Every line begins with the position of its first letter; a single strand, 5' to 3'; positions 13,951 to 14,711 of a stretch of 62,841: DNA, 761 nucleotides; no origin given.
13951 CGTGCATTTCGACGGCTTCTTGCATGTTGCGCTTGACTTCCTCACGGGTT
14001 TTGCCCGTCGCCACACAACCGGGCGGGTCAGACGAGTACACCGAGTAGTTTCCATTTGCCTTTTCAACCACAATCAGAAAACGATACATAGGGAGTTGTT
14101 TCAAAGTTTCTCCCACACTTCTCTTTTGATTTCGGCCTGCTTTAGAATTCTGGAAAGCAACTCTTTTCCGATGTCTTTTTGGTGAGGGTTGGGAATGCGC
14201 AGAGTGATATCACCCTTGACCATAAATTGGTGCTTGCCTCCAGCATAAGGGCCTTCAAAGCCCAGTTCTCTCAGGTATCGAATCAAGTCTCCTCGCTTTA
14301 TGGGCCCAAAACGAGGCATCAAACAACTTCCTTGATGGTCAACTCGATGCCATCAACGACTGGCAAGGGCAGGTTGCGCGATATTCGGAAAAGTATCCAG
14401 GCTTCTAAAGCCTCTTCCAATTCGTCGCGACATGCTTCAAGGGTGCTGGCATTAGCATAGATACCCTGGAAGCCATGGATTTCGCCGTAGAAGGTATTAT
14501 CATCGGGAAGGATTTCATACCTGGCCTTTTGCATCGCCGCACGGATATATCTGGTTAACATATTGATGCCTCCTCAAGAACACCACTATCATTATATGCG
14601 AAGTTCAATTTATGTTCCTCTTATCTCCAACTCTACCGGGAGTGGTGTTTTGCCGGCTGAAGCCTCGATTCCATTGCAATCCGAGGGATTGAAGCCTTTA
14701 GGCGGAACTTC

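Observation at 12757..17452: dnaK and dnaJ are pried apart by ~4.6 kb of co-oriented accessory DNA bounded by reiterated copies of the dnaJ 5' end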

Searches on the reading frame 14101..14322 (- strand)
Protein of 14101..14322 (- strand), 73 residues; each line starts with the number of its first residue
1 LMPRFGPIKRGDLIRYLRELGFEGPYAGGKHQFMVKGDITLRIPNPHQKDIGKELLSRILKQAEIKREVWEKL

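Call 9: search_protein_families(library=pfam, proteins=[window:14101-14322:-], max_evalue=0.01)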
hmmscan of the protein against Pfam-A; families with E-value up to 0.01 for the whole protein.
window:14101-14322:- (73 aa): 1 family
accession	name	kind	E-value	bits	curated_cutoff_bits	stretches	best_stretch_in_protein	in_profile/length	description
PF07927.17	HicA_toxin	-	2.5e-11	43.9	27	1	12-65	3-58/58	HicA toxin of bacterial toxin-antitoxin,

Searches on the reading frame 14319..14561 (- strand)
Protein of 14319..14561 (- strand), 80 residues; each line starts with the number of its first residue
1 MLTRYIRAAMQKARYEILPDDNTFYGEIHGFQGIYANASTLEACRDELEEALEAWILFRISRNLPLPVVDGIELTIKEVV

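Call 9: search_protein_families(library=pfam, proteins=[window:14319-14561:-], max_evalue=0.01)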
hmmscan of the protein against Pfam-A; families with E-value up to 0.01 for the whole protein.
window:14319-14561:- (80 aa): 1 family
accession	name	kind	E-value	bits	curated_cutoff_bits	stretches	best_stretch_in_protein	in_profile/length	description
PF21748.3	UPF0150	-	2.9e-30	104.4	27.3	1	4-67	1-64/64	UPF0150-like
